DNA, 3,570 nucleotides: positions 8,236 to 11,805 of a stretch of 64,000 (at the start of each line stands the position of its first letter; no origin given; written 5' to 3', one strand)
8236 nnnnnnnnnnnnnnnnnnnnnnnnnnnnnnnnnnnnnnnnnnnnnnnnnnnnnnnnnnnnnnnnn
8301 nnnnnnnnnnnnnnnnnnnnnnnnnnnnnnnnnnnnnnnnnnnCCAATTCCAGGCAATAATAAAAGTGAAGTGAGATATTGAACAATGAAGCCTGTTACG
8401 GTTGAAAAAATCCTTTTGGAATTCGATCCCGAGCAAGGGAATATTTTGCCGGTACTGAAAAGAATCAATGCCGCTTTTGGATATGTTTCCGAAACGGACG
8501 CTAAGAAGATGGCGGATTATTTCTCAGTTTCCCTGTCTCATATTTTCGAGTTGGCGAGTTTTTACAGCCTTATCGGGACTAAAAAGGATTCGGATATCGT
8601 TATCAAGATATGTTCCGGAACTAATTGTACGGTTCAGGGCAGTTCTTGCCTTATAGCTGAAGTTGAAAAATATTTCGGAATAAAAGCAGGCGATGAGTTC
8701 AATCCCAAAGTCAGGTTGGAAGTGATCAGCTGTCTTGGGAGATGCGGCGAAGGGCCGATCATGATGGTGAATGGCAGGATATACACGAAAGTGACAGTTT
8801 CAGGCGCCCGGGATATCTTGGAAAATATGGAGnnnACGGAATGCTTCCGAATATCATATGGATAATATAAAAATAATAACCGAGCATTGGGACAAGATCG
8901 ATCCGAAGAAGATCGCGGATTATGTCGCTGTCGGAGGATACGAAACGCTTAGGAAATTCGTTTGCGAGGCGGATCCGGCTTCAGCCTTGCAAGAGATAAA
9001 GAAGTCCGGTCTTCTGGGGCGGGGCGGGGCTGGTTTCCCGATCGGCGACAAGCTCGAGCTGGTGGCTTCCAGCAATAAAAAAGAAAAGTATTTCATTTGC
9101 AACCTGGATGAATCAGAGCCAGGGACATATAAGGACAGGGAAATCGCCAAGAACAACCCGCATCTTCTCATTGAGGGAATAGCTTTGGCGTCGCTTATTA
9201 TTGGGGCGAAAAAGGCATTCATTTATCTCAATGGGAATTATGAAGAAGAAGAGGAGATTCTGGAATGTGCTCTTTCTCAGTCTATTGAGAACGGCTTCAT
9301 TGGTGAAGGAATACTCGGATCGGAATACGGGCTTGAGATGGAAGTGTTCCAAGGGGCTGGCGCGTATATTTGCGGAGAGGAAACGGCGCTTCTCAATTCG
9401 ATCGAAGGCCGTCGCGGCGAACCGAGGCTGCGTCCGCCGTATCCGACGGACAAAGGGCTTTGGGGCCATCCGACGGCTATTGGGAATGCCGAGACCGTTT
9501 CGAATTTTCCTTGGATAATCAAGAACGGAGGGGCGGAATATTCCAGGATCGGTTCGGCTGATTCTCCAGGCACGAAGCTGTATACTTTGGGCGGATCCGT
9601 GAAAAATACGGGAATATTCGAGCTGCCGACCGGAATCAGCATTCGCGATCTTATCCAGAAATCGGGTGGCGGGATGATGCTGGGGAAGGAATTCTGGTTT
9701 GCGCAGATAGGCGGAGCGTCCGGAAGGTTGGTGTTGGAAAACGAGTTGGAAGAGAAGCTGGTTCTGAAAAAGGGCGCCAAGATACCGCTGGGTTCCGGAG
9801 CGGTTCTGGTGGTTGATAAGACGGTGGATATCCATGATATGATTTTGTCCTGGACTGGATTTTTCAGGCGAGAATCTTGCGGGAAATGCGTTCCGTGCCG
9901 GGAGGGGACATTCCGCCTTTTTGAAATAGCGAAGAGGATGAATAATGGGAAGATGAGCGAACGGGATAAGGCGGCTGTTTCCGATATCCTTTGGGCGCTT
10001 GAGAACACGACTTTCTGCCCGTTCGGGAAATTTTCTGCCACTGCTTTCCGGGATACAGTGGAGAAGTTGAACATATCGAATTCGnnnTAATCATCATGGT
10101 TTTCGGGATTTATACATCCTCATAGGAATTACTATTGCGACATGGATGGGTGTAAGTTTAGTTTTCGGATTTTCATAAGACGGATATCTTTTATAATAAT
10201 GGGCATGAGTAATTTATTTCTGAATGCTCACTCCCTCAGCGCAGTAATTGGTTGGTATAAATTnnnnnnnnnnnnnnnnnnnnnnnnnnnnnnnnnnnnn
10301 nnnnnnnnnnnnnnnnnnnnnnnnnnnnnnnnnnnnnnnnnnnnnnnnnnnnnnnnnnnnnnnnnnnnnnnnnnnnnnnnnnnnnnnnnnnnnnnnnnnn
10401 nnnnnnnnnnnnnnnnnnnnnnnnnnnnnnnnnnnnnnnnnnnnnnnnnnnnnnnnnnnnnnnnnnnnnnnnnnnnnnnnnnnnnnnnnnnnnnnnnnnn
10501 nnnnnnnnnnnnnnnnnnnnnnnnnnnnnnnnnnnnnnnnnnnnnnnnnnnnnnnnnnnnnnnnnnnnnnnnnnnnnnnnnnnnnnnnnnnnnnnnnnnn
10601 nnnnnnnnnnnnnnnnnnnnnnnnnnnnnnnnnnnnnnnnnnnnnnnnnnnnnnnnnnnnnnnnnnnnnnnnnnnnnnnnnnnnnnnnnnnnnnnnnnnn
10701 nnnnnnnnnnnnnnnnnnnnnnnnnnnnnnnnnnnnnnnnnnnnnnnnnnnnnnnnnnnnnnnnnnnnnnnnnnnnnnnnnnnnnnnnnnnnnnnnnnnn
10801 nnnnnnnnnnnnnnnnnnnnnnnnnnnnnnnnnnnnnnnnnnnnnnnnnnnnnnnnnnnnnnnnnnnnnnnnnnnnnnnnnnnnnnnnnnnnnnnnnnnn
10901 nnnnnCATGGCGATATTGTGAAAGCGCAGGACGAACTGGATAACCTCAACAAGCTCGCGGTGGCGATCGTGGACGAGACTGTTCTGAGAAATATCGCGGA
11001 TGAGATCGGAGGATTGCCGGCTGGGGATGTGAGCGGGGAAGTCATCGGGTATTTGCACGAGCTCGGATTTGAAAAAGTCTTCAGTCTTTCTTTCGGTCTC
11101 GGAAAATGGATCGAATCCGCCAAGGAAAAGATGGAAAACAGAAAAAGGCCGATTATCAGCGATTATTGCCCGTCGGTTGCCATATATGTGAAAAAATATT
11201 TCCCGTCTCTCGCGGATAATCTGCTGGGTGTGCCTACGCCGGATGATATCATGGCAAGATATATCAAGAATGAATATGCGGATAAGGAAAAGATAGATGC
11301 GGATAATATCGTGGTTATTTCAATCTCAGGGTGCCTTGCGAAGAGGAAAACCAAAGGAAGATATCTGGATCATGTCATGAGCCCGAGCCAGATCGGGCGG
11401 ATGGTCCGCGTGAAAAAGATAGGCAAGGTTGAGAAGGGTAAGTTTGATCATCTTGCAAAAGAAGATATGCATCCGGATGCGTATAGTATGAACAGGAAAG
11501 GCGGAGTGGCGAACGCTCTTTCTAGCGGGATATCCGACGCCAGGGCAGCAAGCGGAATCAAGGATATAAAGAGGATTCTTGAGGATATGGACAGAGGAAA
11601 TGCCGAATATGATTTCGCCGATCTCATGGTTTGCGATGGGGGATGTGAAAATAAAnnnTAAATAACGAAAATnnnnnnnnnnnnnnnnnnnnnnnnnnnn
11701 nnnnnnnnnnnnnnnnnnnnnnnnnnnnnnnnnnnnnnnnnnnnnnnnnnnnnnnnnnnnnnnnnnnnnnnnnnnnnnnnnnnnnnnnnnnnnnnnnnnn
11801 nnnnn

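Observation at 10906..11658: HoxU-like subunit carries an appended, degenerate [FeFe]-hydrogenase H-cluster-like domain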

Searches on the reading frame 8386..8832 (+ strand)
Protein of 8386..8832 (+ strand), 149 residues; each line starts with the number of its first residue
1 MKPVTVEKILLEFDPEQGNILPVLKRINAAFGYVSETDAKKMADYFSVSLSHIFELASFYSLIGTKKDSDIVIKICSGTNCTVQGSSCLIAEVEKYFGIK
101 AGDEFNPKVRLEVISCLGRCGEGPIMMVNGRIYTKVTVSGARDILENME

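Call 3: search_protein_families(library=pfam, proteins=[window:8386-8832:+], max_evalue=0.01)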
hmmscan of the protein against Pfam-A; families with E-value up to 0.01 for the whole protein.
window:8386-8832:+ (149 aa): 1 family
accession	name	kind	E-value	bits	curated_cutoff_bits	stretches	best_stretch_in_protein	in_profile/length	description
PF01257.25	2Fe-2S_thioredx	-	9.9e-31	107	24.8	1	7-148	2-144/145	Thioredoxin-like [2Fe-2S] ferredoxin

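Call 52: search_protein_families(library=ncbifam, proteins=[window:8386-8832:+], max_evalue=0.001)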
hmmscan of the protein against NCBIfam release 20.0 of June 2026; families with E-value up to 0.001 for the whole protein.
window:8386-8832:+ (149 aa): 9 families
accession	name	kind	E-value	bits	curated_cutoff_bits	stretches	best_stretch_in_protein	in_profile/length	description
NF005722.0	PRK07539.1-2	equivalog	9.4e-26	90.8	141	1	12-148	19-156/157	NADH-quinone oxidoreductase subunit NuoE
TIGR01958.1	nuoE_fam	subfamily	1.1e-24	87.3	142.4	1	7-148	3-147/148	NADH-quinone oxidoreductase subunit NuoE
NF004638.0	PRK05988.1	equivalog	6.6e-23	81.2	198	1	5-147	13-156/159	formate dehydrogenase subunit gamma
NF005747.0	PRK07571.1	equivalog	9.4e-22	77.5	224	1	6-145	25-165/173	bidirectional hydrogenase complex protein HoxE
NF005725.0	PRK07539.1-5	equivalog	1.8e-20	73.4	220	1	9-148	28-171/174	NADH-quinone oxidoreductase subunit NuoE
NF005721.0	PRK07539.1-1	equivalog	3.8e-17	62.5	308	1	12-148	40-177/292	NADH-quinone oxidoreductase subunit NuoE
NF005724.0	PRK07539.1-4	equivalog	1.3e-11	44.8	280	1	16-148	38-172/240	NADH-quinone oxidoreductase subunit NuoE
NF005723.0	PRK07539.1-3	equivalog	1.8e-11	44.1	226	1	14-132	20-139/158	NADH-quinone oxidoreductase subunit NuoE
NF009040.0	PRK12373.1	equivalog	3.4e-10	40.2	514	1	16-148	35-169/400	NADH-quinone oxidoreductase subunit E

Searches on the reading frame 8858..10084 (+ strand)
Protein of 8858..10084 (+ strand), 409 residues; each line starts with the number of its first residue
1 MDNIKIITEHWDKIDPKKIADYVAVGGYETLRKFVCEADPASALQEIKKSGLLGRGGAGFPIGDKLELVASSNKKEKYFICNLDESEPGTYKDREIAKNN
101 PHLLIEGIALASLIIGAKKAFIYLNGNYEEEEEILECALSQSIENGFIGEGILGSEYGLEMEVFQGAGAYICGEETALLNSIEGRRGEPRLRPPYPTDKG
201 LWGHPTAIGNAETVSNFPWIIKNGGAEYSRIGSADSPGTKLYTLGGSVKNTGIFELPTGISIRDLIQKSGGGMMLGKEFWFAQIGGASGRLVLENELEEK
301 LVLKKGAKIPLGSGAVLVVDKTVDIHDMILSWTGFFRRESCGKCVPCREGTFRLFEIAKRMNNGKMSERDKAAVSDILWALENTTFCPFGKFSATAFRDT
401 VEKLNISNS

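Call 3: search_protein_families(library=pfam, proteins=[window:8858-10084:+], max_evalue=0.01)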
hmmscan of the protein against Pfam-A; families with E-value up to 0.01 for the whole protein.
window:8858-10084:+ (409 aa): 3 families
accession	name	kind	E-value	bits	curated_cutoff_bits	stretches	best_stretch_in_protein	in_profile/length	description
PF01512.22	Complex1_51K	-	1.7e-39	135.6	31.2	1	47-216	1-147/150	Nuo51 FMN-binding domain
PF10589.14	NADH_4Fe-4S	-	5.5e-18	65.1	23.5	1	327-403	1-77/85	NADH-ubiquinone oxidoreductase-F iron-sulfur binding region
PF10531.15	SLBB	-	2.6e-06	27.6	27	1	242-275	2-35/55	SLBB domain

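Call 52: search_protein_families(library=ncbifam, proteins=[window:8858-10084:+], max_evalue=0.001)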
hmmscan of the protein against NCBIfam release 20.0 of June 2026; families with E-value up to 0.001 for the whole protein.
window:8858-10084:+ (409 aa): 6 families
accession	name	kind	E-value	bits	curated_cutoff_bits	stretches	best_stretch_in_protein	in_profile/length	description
TIGR01959.1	nuoF_fam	equivalog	1.3e-125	419.1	558.65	1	7-402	2-400/410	NADH-quinone oxidoreductase subunit NuoF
NF010120.0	PRK13596.1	equivalog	7.5e-100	334.5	389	1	19-395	20-400/433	NADH-quinone oxidoreductase subunit NuoF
NF008436.0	PRK11278.1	equivalog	2.2e-89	300.4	749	1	14-388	22-402/448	NADH-quinone oxidoreductase subunit NuoF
TIGR04481.1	PR_assoc_PrdC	equivalog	5.9e-11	41.8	490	1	34-140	67-169/425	proline reductase-associated electron transfer protein PrdC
TIGR01945.1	rnfC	subfamily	1.1e-09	37.4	245.95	1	33-137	114-216/435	RnfABCDGE type electron transport complex subunit C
NF003454.1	PRK05035.1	equivalog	7.6e-09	34.6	345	1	38-141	121-221/556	electron transport complex subunit RsxC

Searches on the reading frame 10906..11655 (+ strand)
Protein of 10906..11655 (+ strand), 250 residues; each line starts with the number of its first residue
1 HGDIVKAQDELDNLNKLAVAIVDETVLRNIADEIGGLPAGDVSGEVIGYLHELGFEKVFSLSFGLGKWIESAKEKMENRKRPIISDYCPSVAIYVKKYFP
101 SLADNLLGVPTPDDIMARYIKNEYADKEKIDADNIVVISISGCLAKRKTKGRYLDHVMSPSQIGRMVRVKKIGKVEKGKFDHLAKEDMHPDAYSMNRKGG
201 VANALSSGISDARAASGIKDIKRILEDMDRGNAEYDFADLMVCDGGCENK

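Call 26: search_solved_structures(query=window:10912-11655:+, max_evalue=0.01, show_alignments=5)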
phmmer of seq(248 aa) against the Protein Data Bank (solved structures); distinct sequences matched with E-value up to 0.01: 43.
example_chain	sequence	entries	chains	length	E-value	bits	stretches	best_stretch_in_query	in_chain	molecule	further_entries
8a6t_A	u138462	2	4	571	1.1e-22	84.2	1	2-185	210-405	Electron bifurcating hydrogenase subunit HydA1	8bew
7q4v_A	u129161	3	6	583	3.9e-15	59.4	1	7-211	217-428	Iron hydrogenase HydA1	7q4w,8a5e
7qhf_A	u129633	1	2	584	3.4e-14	56.4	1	35-219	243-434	Iron hydrogenase 1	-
5la3_A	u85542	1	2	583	7.9e-14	55.2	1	35-219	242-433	Iron hydrogenase 1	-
6gm4_A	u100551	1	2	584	9e-14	55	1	35-219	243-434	Iron hydrogenase 1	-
1c4a_A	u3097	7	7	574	1.2e-13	54.6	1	35-219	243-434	PROTEIN (FE-ONLY HYDROGENASE) | PROTEIN (PERIPLASMIC HYDROGENASE 1) | Iron hydrogenase 1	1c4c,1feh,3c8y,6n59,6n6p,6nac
4xdd_A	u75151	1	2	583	1.2e-13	54.5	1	35-219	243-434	Iron hydrogenase 1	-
9rjo_A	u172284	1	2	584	1.2e-13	54.5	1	35-219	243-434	Iron hydrogenase 1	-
9rjq_A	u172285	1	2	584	1.2e-13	54.5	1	35-219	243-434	Iron hydrogenase 1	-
9rj9_A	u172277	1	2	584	1.2e-13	54.5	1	35-219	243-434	Iron hydrogenase 1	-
4xdc_A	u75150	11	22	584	1.2e-13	54.5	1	35-219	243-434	Iron hydrogenase 1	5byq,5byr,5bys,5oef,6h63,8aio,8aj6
6gly_A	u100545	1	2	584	1.2e-13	54.5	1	35-219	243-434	Iron hydrogenase 1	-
6gm0_A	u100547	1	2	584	1.3e-13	54.5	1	35-219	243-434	Iron hydrogenase 1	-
6yf4_A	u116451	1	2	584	1.4e-13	54.4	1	35-219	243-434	Iron hydrogenase 1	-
6glz_A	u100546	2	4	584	1.7e-13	54.1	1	35-219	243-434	Iron hydrogenase 1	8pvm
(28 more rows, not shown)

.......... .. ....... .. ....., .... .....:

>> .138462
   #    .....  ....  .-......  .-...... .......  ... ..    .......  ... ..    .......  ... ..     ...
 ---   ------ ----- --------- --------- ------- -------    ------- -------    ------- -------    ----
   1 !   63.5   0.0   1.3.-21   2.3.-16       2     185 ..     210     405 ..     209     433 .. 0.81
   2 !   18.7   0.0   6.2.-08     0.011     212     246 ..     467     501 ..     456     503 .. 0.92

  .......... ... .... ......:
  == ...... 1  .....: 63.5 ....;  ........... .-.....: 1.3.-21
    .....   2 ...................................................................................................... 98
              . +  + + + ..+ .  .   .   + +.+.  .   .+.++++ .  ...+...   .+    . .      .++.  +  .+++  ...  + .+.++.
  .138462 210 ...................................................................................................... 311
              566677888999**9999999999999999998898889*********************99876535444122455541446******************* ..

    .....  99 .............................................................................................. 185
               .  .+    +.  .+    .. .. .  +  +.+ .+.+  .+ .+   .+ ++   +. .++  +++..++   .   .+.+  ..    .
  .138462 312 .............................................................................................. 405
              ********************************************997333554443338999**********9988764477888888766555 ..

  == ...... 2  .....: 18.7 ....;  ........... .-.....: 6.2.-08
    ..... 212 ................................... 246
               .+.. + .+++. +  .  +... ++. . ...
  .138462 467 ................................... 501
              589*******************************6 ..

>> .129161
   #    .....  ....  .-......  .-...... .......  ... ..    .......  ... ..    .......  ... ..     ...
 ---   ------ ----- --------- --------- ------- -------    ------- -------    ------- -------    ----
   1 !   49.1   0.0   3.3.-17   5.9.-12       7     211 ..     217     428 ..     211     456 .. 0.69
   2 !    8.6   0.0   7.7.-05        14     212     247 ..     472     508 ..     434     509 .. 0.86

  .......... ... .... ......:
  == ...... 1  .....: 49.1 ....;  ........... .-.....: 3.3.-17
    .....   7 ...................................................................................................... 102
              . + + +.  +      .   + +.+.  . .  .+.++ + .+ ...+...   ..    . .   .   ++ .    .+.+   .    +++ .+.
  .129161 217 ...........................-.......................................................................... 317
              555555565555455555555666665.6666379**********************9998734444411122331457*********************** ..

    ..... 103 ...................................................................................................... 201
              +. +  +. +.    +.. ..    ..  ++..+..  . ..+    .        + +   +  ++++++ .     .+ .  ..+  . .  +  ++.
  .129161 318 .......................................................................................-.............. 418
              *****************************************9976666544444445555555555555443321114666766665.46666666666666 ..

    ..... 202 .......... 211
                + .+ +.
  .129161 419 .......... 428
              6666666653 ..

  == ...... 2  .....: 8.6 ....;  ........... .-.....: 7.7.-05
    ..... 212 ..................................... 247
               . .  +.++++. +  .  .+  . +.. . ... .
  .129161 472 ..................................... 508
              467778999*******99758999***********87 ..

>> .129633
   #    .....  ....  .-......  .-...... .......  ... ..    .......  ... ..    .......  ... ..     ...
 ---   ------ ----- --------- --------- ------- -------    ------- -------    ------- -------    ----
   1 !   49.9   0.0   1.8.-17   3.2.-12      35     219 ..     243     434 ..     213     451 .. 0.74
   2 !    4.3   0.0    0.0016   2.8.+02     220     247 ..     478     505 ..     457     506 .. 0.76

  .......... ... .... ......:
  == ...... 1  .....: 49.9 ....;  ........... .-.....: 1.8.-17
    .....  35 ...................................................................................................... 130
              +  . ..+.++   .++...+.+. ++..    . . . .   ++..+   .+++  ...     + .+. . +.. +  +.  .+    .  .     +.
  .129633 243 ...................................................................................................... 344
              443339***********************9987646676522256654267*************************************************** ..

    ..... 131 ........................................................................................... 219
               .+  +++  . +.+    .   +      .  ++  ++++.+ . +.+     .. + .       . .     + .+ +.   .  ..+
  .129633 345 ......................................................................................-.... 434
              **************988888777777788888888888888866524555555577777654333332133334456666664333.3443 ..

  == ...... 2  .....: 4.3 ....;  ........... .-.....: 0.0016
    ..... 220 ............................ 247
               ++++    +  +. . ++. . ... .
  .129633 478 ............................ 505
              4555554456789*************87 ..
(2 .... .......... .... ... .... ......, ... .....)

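Call 43: search_protein_representatives(protein=window:10906-11655:+)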
Query: 250 residues. Proteins with E-value up to 0.001 (for the whole library): 821; up to 1e-10: 97; up to 1e-30: 4. The best 150 are listed.
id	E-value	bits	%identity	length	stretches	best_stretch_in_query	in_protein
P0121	1.3e-72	260.8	28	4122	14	26-156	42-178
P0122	3.7e-50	187.3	42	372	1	10-249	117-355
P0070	5.0e-38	147.6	37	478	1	3-248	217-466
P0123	8.0e-37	143.6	35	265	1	2-248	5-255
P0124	1.2e-23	100.5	32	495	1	16-249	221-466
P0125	6.4e-20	88.3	29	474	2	10-187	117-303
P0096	8.4e-20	87.9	33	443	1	3-182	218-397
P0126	8.2e-18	81.4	36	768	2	3-152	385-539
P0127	7.6e-17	78.2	32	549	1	10-249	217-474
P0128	1.5e-16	77.3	28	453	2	26-215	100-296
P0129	2.2e-16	76.7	31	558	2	22-175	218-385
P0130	2.6e-16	76.5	28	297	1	36-247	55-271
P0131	2.8e-16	76.4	32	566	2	3-173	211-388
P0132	4.0e-16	75.8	31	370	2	15-180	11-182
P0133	7.4e-16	75.0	29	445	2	5-208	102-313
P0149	4.1e-14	69.3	27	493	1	12-247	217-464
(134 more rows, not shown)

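Call 46: find_encoding_contigs(protein=P0124, flank=8000, max_places=2)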
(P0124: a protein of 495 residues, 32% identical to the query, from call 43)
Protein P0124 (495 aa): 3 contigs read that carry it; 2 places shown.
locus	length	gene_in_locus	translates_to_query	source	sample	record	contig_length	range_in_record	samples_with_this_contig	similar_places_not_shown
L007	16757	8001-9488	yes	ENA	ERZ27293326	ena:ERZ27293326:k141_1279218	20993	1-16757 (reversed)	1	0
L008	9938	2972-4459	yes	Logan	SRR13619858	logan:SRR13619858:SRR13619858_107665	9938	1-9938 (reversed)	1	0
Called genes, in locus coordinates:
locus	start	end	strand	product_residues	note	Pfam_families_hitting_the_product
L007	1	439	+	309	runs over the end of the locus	PF12911:OppC_N, PF00528:BPD_transp_1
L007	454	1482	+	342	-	PF00005:ABC_tran, PF13304:AAA_21 (weak), PF08352:oligo_HPY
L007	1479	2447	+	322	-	PF00005:ABC_tran, PF08352:oligo_HPY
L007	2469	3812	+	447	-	PF01546:Peptidase_M20, PF07687:M20_dimer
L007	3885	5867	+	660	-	PF00890:FAD_binding_2, PF01134:GIDA (faint), PF01266:DAO, PF07992:Pyr_redox_2 (faint), PF12831:FAD_oxidored (weak)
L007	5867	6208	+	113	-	PF13183:Fer4_8 (faint), PF00037:Fer4 (weak), PF13237:Fer4_10 (weak), PF14697:Fer4_21, PF12838:Fer4_7, PF13187:Fer4_9 (weak), PF13484:Fer4_16 (faint), PF00037:Fer4 (weak)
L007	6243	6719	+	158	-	PF01257:2Fe-2S_thioredx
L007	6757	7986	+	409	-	PF01512:Complex1_51K, PF10531:SLBB (weak), PF10589:NADH_4Fe-4S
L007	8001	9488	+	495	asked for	PF13510:Fer2_4, PF13237:Fer4_10 (faint), PF10588:NADH-G_4Fe-4S_3, PF12838:Fer4_7, PF14697:Fer4_21 (weak), PF02906:Fe_hyd_lg_C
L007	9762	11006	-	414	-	PF00512:HisKA, PF02518:HATPase_c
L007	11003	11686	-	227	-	PF00072:Response_reg, PF00486:Trans_reg_C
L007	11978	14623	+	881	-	PF00395:SLH, PF18435:EstA_Ig_like (faint)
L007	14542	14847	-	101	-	-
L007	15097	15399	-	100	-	PF05016:ParE_toxin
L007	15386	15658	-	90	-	PF02604:PhdYeFM_antitox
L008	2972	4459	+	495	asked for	PF13510:Fer2_4, PF13237:Fer4_10 (faint), PF10588:NADH-G_4Fe-4S_3, PF12838:Fer4_7, PF14697:Fer4_21 (weak), PF02906:Fe_hyd_lg_C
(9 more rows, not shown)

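Call 47: find_encoding_contigs(protein=P0149, flank=8000, max_places=2)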
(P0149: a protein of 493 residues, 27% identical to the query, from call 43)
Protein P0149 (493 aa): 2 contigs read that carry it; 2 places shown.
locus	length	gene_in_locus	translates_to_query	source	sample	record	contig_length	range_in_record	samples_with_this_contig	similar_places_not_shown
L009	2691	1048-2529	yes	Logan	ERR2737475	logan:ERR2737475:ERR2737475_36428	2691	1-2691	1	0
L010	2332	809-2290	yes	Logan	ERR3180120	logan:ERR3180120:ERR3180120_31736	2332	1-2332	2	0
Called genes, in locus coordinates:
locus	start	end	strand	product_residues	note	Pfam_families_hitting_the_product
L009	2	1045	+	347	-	?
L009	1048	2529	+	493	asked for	PF00111:Fer2, PF13510:Fer2_4, PF10588:NADH-G_4Fe-4S_3, PF12838:Fer4_7, PF13187:Fer4_9 (weak), PF13237:Fer4_10 (weak), PF14697:Fer4_21 (weak), PF02906:Fe_hyd_lg_C, +2 more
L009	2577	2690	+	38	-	?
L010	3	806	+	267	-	?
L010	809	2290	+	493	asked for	PF00111:Fer2, PF13510:Fer2_4, PF10588:NADH-G_4Fe-4S_3, PF12838:Fer4_7, PF13187:Fer4_9 (weak), PF13237:Fer4_10 (weak), PF14697:Fer4_21 (weak), PF02906:Fe_hyd_lg_C, +2 more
